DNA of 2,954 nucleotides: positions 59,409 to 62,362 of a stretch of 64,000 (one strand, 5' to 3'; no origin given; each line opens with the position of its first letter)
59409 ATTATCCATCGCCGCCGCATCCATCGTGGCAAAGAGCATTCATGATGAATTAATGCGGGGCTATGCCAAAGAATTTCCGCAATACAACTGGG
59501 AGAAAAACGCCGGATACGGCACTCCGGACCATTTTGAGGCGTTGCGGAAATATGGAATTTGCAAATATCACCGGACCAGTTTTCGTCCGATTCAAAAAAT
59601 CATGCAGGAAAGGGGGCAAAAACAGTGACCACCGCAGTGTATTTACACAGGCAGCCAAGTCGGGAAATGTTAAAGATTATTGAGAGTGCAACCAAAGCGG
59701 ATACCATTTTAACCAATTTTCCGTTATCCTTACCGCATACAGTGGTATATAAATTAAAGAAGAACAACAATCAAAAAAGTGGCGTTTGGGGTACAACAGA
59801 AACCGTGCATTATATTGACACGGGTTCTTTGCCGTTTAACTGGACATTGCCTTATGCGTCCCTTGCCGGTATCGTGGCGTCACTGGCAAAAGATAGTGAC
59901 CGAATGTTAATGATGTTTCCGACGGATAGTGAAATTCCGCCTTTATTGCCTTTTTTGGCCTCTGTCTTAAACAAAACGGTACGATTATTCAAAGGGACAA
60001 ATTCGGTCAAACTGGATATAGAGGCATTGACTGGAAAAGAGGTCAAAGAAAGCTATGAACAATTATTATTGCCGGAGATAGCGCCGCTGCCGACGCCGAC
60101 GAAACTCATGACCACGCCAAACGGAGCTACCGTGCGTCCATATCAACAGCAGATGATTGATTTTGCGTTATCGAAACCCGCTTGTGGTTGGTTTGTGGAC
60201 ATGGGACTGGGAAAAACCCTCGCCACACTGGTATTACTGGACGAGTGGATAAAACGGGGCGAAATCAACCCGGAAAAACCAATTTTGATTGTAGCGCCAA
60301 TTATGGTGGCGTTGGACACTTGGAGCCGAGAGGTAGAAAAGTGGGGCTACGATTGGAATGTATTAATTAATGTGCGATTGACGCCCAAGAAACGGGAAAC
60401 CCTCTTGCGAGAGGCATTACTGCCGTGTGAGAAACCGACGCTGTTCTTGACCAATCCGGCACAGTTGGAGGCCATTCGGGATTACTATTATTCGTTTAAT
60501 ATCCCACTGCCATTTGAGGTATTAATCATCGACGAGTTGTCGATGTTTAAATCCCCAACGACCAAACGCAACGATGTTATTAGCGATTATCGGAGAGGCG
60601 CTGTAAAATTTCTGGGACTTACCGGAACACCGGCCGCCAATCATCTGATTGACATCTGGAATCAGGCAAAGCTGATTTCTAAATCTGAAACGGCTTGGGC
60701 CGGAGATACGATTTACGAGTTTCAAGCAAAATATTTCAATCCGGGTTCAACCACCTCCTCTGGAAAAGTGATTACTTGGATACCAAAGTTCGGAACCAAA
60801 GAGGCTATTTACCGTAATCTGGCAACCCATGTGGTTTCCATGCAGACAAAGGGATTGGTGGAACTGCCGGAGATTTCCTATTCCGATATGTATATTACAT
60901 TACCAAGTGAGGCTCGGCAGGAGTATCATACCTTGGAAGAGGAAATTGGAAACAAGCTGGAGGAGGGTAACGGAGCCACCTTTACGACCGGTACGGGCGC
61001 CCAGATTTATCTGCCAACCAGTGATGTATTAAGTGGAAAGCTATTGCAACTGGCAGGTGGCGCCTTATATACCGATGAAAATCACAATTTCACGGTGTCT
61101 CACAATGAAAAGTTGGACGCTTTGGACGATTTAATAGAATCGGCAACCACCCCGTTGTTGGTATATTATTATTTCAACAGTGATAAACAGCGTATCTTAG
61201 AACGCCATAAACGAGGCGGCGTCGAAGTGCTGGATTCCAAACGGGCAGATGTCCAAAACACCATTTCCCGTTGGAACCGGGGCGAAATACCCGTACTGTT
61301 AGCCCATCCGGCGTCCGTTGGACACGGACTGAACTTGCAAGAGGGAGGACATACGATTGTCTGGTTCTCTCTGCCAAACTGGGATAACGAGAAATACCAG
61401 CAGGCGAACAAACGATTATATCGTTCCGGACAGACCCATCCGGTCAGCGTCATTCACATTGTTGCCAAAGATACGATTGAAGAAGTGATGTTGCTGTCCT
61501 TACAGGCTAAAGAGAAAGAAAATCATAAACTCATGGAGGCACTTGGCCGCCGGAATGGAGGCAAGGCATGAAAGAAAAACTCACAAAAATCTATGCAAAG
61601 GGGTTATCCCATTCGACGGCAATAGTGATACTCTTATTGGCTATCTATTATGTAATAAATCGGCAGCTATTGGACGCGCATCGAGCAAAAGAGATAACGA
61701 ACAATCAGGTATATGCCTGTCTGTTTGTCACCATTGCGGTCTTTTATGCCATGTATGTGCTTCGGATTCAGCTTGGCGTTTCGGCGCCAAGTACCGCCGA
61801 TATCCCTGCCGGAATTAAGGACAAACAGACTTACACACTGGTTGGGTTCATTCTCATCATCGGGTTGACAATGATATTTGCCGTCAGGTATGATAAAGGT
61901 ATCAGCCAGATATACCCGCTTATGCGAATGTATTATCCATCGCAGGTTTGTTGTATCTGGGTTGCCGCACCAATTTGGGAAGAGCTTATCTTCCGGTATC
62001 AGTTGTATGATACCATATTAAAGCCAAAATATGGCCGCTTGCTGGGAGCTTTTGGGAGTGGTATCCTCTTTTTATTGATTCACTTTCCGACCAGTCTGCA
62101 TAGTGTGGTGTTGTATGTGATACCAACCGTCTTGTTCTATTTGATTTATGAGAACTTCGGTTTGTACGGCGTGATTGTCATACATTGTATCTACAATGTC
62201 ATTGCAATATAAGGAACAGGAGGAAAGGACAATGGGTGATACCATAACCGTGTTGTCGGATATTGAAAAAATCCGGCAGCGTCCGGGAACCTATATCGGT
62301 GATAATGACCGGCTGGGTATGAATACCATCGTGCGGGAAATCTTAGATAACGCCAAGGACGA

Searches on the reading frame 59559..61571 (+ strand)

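Call 7: search_protein_families(library=pfam, proteins=[window:59559-61571:+], max_evalue=0.01)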
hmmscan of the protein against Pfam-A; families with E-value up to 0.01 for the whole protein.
window:59559-61571:+ (670 aa): 4 families
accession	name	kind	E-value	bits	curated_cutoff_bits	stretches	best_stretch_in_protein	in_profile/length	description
PF00176.29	SNF2-rel_dom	-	8.3e-14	51.8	24.9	1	214-374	25-179/290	SNF2-related domain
PF00270.35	DEAD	-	1.5e-05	25.3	26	1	193-359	1-161/167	DEAD/DEAH box helicase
PF00271.37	Helicase_C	-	9.1e-05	23.1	23.5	1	517-624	1-110/110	Helicase conserved C-terminal domain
PF04851.21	ResIII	-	0.00093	19.6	22.5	1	192-359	4-163/164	Type III restriction enzyme, res subunit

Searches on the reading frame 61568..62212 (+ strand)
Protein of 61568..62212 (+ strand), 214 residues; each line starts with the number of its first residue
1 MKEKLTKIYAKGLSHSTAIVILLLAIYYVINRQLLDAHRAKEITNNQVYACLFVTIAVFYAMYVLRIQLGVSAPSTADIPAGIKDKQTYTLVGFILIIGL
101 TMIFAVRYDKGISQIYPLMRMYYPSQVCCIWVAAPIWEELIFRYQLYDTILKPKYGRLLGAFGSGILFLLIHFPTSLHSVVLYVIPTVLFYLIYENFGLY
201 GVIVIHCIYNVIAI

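Call 7: search_protein_families(library=pfam, proteins=[window:61568-62212:+], max_evalue=0.01)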
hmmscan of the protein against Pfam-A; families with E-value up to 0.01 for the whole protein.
window:61568-62212:+ (214 aa): 1 family
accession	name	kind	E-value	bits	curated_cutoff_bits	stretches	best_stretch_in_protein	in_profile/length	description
PF02517.21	Rce1-like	-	9.6e-14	51.9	22.4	1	126-212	7-93/93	Type II CAAX prenyl endopeptidase Rce1-like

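Call 31: find_encoding_contigs(protein=window:61568-62212:+, flank=10000, max_places=3)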
Protein window:61568-62212:+ (214 aa): 6 contigs read that carry it; 2 places shown.
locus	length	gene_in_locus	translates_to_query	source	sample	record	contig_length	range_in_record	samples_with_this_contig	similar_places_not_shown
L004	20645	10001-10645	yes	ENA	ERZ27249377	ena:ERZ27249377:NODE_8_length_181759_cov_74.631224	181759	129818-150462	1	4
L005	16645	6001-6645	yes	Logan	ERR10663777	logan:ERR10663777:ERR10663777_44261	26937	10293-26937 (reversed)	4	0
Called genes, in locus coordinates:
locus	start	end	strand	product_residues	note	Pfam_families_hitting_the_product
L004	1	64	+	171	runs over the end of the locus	-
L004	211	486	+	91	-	-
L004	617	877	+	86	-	-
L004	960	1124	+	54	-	-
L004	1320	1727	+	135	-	PF22751:DUF488-N3a, PF04343:DUF488 (weak)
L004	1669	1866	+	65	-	-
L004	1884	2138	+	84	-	-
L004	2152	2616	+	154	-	-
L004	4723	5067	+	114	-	-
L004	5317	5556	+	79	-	-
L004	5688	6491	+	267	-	-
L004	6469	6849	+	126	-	-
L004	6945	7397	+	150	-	-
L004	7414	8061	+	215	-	PF01351:RNase_HII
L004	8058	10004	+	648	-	PF00176:SNF2-rel_dom, PF00270:DEAD (faint)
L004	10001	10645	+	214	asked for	PF02517:Rce1-like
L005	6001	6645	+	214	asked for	PF02517:Rce1-like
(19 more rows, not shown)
